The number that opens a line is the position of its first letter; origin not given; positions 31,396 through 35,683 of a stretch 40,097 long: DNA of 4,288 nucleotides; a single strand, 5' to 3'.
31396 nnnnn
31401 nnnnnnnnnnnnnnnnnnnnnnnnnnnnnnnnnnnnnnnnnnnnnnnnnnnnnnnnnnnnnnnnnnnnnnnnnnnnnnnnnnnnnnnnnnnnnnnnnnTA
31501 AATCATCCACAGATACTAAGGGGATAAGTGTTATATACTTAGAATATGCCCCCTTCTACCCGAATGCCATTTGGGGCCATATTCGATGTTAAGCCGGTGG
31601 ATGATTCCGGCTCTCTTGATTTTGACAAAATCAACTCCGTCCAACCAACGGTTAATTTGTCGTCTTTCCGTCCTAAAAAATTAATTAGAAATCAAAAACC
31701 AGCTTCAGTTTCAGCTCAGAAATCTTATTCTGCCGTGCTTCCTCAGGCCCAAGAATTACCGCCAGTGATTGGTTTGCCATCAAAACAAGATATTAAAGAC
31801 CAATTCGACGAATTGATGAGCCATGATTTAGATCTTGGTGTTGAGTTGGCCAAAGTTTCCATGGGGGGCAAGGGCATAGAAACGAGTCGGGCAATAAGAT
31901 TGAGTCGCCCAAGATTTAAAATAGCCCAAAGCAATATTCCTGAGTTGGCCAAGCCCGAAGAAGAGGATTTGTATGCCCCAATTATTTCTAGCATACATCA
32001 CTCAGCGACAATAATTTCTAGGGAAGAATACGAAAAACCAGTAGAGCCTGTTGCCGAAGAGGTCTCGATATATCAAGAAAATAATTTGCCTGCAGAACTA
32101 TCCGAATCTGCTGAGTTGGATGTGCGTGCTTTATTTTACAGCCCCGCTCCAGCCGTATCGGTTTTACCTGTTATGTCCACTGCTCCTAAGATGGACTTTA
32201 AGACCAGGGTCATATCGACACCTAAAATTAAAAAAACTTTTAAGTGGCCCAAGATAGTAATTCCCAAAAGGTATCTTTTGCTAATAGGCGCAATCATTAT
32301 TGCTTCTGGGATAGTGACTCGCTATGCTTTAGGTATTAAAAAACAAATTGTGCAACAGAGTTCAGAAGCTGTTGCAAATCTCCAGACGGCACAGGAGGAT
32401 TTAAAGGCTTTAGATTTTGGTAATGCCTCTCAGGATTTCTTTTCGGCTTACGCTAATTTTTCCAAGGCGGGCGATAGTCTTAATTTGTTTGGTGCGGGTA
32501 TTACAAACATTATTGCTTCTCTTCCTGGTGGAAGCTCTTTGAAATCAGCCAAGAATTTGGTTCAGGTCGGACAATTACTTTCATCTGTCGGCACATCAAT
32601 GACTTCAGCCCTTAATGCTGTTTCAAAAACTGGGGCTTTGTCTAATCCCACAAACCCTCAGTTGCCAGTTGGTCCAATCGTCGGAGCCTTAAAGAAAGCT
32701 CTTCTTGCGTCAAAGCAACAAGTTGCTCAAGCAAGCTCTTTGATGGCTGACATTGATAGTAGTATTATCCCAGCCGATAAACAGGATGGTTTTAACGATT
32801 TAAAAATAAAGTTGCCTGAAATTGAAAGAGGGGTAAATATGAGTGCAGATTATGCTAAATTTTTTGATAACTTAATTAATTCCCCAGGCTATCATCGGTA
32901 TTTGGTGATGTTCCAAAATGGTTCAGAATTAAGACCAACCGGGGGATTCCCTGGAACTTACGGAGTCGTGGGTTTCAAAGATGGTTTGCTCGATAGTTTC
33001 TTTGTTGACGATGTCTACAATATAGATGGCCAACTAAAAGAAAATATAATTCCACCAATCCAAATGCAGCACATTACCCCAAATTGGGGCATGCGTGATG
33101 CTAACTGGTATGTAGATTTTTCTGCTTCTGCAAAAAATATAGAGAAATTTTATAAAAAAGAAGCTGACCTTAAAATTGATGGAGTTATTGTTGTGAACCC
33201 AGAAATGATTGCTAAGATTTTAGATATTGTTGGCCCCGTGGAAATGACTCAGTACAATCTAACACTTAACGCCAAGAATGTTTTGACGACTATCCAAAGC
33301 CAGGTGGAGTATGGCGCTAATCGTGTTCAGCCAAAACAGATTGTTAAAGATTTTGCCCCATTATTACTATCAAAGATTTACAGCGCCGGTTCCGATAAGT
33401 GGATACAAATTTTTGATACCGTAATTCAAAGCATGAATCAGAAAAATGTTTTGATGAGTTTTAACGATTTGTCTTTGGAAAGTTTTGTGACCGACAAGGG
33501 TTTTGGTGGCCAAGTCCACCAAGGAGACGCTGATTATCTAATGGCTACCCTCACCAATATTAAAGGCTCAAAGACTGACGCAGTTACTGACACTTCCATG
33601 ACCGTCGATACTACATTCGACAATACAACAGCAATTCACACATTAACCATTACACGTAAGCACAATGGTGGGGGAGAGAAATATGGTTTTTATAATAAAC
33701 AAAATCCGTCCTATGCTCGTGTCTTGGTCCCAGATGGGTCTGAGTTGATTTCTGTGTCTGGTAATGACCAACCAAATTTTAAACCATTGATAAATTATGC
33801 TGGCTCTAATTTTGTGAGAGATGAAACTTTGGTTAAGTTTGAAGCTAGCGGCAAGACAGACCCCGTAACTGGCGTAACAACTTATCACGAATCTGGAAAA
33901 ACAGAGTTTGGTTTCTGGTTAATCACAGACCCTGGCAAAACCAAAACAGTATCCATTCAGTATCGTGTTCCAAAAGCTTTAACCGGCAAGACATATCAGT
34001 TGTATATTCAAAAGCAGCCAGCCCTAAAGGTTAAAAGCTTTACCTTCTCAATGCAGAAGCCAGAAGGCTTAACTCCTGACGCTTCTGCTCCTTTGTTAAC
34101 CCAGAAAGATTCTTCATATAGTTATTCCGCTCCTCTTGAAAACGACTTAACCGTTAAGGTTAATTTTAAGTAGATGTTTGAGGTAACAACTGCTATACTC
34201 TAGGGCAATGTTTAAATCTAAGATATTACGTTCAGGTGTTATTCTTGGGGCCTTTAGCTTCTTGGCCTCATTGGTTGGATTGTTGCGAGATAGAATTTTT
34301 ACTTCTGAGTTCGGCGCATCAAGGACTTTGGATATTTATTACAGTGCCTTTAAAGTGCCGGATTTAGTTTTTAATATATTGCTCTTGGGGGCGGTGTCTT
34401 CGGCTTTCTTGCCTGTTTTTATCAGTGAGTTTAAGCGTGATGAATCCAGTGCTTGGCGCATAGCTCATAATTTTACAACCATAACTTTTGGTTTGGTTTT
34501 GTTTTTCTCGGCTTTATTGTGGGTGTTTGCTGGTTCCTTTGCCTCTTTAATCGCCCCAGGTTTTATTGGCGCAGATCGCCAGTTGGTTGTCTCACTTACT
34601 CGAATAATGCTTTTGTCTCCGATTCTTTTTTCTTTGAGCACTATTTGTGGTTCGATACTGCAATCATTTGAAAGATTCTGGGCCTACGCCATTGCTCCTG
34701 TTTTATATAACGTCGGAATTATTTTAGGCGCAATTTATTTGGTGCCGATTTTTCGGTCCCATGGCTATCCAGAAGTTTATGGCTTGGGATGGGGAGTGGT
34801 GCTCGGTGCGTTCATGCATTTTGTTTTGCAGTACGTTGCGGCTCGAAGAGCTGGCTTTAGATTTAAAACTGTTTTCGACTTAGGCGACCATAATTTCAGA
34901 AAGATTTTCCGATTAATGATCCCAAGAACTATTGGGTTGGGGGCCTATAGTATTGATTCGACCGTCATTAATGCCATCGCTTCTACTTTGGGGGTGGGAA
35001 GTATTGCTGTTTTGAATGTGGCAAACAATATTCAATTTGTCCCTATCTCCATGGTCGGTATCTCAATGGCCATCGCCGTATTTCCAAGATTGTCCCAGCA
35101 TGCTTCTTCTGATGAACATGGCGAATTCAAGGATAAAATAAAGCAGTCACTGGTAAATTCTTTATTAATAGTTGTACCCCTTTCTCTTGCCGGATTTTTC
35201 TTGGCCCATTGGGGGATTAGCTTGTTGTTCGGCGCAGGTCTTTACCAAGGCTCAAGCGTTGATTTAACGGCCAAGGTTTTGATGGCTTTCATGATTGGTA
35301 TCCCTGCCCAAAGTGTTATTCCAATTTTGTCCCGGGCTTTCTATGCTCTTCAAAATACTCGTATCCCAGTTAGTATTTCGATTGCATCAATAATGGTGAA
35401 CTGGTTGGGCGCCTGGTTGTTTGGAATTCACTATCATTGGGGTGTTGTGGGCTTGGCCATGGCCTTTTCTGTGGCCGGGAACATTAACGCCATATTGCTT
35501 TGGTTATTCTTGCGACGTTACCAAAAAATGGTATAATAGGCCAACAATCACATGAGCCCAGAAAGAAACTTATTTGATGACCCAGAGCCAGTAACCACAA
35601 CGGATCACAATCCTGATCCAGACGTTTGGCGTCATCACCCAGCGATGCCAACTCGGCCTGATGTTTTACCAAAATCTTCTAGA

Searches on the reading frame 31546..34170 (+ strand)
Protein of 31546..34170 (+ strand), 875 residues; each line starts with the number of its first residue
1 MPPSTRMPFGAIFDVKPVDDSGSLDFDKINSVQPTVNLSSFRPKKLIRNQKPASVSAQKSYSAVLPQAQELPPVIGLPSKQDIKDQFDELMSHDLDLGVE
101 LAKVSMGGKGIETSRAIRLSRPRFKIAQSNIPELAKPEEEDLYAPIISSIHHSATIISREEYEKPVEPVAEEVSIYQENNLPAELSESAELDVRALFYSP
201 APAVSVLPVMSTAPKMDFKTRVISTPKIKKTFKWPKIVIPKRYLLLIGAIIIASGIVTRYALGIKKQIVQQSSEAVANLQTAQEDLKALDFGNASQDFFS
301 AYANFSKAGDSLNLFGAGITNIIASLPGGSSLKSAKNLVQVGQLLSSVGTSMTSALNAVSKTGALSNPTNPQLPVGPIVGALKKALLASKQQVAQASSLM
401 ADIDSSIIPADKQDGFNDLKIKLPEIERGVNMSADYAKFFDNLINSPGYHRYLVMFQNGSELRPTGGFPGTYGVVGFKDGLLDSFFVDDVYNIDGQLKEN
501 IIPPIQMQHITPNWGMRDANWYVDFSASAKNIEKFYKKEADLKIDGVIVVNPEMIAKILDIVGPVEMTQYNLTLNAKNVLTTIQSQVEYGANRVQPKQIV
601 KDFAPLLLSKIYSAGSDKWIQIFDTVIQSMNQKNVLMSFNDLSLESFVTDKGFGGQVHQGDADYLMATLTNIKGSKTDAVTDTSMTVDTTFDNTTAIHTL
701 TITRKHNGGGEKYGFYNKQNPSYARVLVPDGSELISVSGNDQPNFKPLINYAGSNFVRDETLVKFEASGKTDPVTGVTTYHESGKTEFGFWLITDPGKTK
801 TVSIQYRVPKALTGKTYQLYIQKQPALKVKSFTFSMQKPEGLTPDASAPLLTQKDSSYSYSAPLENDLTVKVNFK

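Call 11: search_protein_families(library=pfam, proteins=[window:31546-34170:+])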
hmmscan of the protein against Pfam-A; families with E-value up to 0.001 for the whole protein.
window:31546-34170:+ (875 aa): 1 family
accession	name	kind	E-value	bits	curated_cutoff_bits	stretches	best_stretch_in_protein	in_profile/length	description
PF13196.11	DUF4012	-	5e-25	89.1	28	1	448-587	2-143/144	Protein of unknown function (DUF4012)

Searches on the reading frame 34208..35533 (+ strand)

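Call 11: search_protein_families(library=pfam, proteins=[window:34208-35533:+])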
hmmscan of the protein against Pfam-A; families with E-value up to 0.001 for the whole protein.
window:34208-35533:+ (442 aa): 2 families
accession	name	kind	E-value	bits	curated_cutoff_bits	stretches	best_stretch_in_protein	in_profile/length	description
PF03023.19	MurJ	-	2.1e-89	300.7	27.4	1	34-438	4-402/451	Lipid II flippase MurJ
PF01554.23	MatE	-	8.5e-12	45.5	24.9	1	249-403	11-160/161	MatE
